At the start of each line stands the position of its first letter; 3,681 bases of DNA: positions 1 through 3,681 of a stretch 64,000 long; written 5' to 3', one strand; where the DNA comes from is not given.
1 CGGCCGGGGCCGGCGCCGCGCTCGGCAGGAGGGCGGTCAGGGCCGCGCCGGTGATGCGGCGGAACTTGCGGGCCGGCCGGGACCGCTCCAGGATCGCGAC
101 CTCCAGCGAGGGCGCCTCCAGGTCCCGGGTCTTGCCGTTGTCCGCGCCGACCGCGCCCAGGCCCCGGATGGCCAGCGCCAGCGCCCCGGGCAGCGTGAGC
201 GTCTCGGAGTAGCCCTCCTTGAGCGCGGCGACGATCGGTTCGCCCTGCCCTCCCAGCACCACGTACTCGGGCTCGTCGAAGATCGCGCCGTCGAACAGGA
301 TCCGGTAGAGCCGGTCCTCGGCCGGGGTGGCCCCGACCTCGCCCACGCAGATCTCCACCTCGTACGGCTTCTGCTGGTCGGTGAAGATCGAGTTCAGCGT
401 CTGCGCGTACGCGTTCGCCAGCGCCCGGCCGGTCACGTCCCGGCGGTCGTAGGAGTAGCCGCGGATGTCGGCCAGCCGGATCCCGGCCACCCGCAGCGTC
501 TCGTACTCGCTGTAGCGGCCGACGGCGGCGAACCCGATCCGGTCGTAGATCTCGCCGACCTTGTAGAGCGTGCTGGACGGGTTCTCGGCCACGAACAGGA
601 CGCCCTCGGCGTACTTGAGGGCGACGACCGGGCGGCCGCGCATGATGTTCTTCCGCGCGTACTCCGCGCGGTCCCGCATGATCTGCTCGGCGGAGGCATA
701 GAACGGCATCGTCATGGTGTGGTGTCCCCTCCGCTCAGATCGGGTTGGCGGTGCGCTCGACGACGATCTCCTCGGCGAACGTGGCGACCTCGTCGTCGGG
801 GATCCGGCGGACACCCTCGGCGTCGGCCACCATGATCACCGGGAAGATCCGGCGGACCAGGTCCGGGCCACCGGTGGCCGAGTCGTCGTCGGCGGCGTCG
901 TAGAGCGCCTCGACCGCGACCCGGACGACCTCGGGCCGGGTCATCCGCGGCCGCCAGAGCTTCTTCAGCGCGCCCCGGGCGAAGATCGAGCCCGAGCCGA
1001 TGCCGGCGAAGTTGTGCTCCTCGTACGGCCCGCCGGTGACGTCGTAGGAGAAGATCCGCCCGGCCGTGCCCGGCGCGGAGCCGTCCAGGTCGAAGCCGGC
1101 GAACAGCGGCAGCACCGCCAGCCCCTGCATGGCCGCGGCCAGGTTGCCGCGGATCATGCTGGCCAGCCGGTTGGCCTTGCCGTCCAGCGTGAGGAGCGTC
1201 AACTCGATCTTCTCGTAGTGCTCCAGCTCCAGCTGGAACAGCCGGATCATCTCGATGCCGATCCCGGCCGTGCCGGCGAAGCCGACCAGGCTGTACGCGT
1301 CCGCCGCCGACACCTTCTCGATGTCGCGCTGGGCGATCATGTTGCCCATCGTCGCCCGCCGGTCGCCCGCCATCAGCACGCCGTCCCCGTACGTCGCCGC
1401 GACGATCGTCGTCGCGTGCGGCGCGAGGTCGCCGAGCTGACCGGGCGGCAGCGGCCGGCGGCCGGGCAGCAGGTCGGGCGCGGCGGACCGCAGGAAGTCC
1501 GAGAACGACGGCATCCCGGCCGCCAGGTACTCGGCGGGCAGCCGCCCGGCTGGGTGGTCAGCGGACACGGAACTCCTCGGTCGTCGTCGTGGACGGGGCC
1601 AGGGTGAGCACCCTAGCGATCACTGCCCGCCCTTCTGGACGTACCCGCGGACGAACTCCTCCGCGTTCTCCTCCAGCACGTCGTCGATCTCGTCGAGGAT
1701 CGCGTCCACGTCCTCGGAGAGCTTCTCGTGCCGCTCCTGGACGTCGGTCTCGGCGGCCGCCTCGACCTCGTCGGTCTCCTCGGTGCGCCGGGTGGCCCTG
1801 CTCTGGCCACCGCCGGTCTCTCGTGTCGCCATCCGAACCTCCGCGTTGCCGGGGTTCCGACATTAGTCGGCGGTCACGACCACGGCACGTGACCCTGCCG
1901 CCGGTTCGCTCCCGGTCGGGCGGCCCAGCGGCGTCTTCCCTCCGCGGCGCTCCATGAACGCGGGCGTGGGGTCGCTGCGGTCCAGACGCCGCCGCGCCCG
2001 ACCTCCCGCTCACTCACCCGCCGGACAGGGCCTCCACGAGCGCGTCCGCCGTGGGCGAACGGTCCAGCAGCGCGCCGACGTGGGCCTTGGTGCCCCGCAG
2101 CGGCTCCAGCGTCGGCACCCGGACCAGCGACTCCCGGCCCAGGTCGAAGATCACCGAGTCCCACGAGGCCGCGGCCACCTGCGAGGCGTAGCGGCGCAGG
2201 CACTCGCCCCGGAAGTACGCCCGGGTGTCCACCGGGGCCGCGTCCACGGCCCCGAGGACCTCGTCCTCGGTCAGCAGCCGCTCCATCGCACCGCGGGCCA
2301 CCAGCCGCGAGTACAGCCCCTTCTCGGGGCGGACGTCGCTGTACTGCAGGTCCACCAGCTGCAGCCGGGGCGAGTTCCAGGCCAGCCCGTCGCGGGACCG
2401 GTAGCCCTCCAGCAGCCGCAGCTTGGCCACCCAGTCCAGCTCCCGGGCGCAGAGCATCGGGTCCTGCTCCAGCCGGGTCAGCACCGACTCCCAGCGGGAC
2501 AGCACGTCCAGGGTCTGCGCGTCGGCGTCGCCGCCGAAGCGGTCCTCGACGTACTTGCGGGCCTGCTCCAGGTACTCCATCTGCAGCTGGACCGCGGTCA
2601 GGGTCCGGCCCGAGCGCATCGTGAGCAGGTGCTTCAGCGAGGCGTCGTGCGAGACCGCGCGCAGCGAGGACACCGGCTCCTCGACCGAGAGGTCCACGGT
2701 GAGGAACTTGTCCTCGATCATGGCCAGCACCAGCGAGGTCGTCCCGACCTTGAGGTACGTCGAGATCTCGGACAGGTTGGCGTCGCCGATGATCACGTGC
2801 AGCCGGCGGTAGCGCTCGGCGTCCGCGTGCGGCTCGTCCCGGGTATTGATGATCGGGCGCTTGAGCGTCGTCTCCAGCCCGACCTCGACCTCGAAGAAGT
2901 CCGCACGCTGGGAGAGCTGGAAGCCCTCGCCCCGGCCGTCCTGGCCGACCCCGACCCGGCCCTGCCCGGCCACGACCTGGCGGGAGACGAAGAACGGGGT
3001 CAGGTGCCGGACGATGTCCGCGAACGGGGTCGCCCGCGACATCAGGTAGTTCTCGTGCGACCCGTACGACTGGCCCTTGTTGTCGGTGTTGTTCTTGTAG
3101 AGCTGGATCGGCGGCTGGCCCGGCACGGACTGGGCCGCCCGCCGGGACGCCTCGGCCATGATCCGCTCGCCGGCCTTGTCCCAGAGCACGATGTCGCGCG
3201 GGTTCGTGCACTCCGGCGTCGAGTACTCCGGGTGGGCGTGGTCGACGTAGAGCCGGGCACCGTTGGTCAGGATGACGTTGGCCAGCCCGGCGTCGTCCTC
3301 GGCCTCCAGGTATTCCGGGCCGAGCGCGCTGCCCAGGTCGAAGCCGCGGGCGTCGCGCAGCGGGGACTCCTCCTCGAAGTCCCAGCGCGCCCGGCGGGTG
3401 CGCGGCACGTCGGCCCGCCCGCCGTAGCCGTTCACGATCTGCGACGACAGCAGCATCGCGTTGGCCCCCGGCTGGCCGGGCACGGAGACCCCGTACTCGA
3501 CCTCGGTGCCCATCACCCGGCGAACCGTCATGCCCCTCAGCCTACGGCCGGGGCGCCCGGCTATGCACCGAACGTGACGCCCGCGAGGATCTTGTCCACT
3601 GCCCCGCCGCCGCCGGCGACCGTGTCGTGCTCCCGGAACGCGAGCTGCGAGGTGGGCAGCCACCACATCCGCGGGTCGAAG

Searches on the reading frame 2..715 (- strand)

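Call 16: search_protein_families(library=pfam, proteins=[window:2-715:-], max_evalue=0.001)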
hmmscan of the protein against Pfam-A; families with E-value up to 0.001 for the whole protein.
window:2-715:- (238 aa): 1 family
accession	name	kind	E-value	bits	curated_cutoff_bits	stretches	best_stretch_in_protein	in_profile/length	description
PF00227.31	Proteasome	-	4.4e-14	53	22.4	1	26-191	3-175/189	Proteasome subunit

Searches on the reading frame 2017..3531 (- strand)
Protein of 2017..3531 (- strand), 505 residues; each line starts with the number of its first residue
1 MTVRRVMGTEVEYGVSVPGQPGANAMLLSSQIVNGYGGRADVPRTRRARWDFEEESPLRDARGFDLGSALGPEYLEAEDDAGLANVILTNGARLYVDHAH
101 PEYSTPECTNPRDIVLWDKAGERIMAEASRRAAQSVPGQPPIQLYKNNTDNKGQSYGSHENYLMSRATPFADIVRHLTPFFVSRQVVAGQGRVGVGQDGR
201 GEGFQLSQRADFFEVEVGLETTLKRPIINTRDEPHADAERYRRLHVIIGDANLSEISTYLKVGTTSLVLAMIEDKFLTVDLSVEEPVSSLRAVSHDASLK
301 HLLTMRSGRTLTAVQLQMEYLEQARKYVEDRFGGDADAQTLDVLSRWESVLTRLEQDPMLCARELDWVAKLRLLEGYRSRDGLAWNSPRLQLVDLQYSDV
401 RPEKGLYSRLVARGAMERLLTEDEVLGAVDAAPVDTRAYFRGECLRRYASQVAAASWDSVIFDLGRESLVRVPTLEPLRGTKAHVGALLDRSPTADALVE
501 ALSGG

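Call 16: search_protein_families(library=pfam, proteins=[window:2017-3531:-], max_evalue=0.001)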
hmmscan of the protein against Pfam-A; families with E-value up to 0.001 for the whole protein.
window:2017-3531:- (505 aa): 1 family
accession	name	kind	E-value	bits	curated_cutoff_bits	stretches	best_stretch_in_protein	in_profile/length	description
PF03136.20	Pup_ligase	-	2.1e-187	623.9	25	1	5-460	1-440/441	Pup-ligase protein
